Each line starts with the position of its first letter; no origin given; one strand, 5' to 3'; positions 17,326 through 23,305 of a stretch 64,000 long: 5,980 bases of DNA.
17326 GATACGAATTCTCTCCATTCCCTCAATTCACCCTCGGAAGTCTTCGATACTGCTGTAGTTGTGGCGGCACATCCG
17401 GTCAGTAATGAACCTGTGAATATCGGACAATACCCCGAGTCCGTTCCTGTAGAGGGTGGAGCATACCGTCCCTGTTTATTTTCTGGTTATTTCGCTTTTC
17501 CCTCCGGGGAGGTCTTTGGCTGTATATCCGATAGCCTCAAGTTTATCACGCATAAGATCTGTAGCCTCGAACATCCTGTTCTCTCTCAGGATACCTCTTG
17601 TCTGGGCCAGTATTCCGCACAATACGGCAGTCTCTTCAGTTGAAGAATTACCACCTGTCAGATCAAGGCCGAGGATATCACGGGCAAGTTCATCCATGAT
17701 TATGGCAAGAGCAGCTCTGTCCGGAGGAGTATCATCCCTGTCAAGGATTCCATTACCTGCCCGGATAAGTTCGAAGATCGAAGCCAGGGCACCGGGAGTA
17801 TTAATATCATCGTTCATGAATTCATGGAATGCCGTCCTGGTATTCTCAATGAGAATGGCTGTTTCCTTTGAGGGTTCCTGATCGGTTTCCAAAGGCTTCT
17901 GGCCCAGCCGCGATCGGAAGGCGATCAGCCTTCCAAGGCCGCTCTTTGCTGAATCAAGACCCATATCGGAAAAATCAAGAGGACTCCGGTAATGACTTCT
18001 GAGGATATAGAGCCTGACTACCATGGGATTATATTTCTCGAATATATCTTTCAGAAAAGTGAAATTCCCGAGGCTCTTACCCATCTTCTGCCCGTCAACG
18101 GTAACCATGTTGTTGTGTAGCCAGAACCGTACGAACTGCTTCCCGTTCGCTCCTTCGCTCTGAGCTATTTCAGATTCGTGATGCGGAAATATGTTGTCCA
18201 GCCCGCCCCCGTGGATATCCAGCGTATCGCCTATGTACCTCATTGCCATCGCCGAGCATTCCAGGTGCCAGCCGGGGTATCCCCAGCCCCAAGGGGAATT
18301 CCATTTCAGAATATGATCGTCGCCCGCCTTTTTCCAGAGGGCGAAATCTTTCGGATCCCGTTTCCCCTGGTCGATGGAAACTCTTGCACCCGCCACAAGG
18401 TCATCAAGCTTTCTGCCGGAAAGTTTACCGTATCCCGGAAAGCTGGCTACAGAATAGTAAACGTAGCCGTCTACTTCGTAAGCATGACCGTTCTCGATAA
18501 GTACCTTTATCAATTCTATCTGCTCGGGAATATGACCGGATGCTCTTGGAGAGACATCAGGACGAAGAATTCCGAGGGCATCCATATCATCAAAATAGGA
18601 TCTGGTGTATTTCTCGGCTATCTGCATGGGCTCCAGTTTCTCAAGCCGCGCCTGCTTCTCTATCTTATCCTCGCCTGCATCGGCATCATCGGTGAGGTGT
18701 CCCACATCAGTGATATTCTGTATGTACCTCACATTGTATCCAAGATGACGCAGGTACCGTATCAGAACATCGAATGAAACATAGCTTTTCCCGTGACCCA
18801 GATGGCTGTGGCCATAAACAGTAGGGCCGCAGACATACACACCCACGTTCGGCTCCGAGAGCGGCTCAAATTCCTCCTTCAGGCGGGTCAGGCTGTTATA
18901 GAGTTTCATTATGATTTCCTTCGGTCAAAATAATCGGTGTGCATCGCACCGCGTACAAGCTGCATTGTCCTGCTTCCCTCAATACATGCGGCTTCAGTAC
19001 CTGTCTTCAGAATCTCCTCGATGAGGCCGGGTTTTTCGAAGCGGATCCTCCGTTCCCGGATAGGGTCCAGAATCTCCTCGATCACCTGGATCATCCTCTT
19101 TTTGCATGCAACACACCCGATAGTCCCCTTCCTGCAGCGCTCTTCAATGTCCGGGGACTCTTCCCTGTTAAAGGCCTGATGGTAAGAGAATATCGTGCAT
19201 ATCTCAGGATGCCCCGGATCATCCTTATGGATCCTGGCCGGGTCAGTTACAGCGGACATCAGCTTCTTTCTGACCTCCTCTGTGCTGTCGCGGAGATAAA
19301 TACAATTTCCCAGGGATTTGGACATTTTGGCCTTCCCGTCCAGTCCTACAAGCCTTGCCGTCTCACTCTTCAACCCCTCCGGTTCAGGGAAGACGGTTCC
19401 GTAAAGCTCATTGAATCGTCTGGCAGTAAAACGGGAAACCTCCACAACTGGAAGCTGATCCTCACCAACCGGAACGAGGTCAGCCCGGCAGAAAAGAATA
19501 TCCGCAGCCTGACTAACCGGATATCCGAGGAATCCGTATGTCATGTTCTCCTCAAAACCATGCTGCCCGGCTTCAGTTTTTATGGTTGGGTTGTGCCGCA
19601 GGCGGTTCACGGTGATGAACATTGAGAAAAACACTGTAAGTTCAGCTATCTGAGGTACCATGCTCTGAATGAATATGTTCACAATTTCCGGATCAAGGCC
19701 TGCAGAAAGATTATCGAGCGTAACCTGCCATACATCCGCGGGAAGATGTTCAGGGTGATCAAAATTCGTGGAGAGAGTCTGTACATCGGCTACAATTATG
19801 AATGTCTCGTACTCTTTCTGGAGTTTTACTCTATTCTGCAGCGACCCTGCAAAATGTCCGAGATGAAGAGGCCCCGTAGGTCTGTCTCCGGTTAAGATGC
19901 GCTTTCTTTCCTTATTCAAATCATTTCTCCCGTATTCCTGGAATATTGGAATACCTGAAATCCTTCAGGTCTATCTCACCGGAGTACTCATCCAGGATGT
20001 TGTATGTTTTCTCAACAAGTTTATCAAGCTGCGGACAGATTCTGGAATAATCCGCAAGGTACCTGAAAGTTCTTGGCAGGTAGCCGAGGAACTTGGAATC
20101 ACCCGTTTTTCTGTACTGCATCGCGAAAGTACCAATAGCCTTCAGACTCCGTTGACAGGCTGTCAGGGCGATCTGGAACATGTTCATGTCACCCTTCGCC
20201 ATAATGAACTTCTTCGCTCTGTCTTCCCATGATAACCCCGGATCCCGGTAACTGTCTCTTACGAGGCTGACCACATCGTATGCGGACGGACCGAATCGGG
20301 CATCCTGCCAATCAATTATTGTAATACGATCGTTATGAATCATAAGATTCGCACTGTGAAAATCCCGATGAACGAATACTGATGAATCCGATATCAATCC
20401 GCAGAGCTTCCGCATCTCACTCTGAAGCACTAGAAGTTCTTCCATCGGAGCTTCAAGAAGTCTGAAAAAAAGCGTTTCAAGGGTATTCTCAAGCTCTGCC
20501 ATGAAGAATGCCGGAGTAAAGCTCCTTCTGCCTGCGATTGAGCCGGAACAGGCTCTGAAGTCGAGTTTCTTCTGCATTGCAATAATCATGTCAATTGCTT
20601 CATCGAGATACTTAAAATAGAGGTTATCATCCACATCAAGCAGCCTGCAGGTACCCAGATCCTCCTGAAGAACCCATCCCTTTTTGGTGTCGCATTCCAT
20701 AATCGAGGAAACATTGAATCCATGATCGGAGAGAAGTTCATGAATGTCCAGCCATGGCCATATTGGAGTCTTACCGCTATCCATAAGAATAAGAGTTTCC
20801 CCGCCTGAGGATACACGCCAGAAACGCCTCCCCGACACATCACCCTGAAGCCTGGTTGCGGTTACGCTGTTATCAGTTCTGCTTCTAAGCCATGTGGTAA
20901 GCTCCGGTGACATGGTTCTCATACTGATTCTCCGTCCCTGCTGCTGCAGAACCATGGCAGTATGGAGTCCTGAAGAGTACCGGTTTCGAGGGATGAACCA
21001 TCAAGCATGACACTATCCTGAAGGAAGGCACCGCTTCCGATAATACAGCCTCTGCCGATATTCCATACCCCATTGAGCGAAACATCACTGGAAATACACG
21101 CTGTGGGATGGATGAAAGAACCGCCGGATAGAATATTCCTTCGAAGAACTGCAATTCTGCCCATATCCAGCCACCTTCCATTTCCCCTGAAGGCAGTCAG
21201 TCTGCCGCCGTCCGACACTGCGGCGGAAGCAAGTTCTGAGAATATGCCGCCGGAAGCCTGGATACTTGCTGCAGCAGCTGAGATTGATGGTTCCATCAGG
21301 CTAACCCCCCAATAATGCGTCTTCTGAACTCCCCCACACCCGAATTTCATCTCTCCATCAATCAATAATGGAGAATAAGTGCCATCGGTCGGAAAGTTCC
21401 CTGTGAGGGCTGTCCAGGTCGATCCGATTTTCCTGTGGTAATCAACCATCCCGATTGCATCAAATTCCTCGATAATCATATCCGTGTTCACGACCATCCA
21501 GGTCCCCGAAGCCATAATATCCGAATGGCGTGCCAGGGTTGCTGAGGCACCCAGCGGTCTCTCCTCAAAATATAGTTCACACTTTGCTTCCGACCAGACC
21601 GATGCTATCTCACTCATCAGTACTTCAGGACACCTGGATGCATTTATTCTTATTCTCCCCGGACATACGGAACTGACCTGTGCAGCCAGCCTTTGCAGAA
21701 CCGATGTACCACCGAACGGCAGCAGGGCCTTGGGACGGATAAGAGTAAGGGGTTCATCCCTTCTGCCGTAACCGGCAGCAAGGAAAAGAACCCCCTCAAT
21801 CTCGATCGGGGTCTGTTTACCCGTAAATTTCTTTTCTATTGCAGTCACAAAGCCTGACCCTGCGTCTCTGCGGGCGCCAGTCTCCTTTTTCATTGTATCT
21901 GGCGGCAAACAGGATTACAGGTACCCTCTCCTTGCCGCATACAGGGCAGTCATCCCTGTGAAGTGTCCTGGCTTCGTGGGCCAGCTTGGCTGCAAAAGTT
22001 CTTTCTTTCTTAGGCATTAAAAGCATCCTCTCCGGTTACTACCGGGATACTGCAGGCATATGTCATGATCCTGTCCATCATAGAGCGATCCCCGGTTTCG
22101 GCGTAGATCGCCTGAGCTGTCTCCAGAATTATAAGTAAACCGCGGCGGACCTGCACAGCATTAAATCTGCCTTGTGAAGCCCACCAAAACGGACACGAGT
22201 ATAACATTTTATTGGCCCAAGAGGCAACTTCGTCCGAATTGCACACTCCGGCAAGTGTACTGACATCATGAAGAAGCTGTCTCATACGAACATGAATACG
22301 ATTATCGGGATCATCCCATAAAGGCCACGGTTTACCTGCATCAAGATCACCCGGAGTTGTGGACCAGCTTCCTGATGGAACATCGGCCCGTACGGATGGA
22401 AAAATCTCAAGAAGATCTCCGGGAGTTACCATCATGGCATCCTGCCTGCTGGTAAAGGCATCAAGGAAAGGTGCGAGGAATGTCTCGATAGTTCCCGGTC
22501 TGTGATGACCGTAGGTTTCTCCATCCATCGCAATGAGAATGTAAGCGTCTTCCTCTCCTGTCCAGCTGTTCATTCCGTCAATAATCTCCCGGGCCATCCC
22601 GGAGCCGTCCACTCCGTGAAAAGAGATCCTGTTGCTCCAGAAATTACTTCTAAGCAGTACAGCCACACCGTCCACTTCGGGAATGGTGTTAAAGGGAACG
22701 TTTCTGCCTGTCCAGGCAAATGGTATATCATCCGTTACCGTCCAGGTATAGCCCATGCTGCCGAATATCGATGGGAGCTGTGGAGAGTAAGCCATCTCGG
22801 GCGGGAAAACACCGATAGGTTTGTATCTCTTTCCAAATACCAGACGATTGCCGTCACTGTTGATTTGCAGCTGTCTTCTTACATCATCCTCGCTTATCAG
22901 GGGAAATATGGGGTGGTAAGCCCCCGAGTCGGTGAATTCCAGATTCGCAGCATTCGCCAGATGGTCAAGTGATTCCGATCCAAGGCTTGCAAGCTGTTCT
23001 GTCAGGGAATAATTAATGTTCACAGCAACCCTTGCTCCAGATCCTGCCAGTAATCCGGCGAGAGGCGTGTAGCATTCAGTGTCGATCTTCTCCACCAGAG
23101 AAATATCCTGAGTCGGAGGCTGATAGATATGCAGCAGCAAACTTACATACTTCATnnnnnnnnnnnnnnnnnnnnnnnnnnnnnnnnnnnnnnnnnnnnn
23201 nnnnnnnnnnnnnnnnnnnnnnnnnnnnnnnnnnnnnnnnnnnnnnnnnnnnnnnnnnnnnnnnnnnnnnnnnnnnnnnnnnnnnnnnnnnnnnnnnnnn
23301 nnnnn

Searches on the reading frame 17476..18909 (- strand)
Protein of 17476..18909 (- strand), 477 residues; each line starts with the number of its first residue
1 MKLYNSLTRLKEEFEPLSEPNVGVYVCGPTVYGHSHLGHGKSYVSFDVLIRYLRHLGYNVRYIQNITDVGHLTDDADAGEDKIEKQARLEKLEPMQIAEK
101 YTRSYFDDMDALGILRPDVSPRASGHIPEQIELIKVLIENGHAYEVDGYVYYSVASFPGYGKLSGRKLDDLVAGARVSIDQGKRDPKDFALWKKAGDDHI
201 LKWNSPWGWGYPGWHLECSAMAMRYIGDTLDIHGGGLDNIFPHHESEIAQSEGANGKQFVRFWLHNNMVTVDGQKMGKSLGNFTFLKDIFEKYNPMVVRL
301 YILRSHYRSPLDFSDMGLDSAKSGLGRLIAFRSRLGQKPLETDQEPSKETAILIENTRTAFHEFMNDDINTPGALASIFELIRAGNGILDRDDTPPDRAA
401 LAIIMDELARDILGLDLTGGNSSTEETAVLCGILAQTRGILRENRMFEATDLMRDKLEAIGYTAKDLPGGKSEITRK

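Call 93: search_protein_families(library=pfam, proteins=[window:17476-18909:-], max_evalue=0.01)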
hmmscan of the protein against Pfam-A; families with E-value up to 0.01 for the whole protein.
window:17476-18909:- (477 aa): 5 families
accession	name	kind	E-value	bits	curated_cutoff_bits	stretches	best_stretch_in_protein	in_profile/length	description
PF01406.26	tRNA-synt_1e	-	5.1e-115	384.4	27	1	14-322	2-300/301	tRNA synthetases class I (C) catalytic domain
PF09334.17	tRNA-synt_1g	-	1.3e-11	44.4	20.1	2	31-154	10-124/391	tRNA synthetases class I (M)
PF09190.17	DALR_2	-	9.2e-10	39.4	22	1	360-417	1-56/57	DALR domain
PF00133.28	tRNA-synt_1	-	3.4e-08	33.1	22.7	1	232-311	331-411/414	tRNA synthetases class I (I, L, M and V)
PF01921.24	tRNA-synt_1f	-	0.0005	19.5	27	0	268-313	274-320/360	tRNA synthetases class I (K)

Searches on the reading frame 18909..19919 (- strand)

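Call 93: search_protein_families(library=pfam, proteins=[window:18909-19919:-], max_evalue=0.01)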
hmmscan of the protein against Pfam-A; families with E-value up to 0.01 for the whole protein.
window:18909-19919:- (336 aa): 1 family
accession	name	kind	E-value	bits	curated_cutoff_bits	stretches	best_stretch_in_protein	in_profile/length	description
PF00579.31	tRNA-synt_1b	-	4.4e-60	203.9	21.1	1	2-284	2-291/292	tRNA synthetases class I (W and Y)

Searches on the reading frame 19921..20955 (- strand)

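Call 8: search_protein_families(library=pfam, proteins=[window:19921-20955:-], max_evalue=0.001)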
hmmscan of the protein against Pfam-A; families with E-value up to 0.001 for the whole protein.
window:19921-20955:- (344 aa): 3 families
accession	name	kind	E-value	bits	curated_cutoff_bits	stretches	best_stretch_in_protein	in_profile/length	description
PF01636.29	APH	-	1.6e-19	71.1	23.2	1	33-243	2-221/239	Phosphotransferase enzyme family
PF07914.17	DUF1679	-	2.9e-05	23.6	24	1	177-233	253-315/414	Uncharacterized oxidoreductase dhs-27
PF02958.26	EcKL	-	0.00016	21.5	22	1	189-232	212-261/294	Ecdysteroid kinase-like family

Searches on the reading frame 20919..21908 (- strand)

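Call 8: search_protein_families(library=pfam, proteins=[window:20919-21908:-], max_evalue=0.001)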
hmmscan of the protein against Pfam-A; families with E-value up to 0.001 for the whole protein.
window:20919-21908:- (329 aa): 2 families
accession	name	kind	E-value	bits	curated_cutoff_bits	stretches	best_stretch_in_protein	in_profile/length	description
PF12804.13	NTP_transf_3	-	4.6e-08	33.8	27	1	41-145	2-97/160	MobA-like NTP transferase domain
PF00483.29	NTP_transferase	-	9.1e-07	29.1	21.2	1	41-171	3-137/245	Nucleotidyl transferase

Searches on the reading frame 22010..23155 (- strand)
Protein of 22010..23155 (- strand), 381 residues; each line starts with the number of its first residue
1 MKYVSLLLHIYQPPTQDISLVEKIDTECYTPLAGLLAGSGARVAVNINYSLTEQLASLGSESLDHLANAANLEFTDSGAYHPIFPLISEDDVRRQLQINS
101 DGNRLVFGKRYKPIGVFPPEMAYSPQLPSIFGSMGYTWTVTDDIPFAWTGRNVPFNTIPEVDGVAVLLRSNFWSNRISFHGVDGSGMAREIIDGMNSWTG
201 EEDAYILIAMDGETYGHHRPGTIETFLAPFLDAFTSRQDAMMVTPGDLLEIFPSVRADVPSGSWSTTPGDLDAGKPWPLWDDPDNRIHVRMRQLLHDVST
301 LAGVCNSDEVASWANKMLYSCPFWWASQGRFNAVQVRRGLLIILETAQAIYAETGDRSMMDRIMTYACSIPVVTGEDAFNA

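Call 8: search_protein_families(library=pfam, proteins=[window:22010-23155:-], max_evalue=0.001)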
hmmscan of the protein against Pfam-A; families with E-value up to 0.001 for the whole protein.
window:22010-23155:- (381 aa): 1 family
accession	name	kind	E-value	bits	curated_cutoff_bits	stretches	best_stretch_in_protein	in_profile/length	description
PF03065.20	Glyco_hydro_57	-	3.1e-27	96.1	21.2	1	61-250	92-280/291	Glycosyl hydrolase family 57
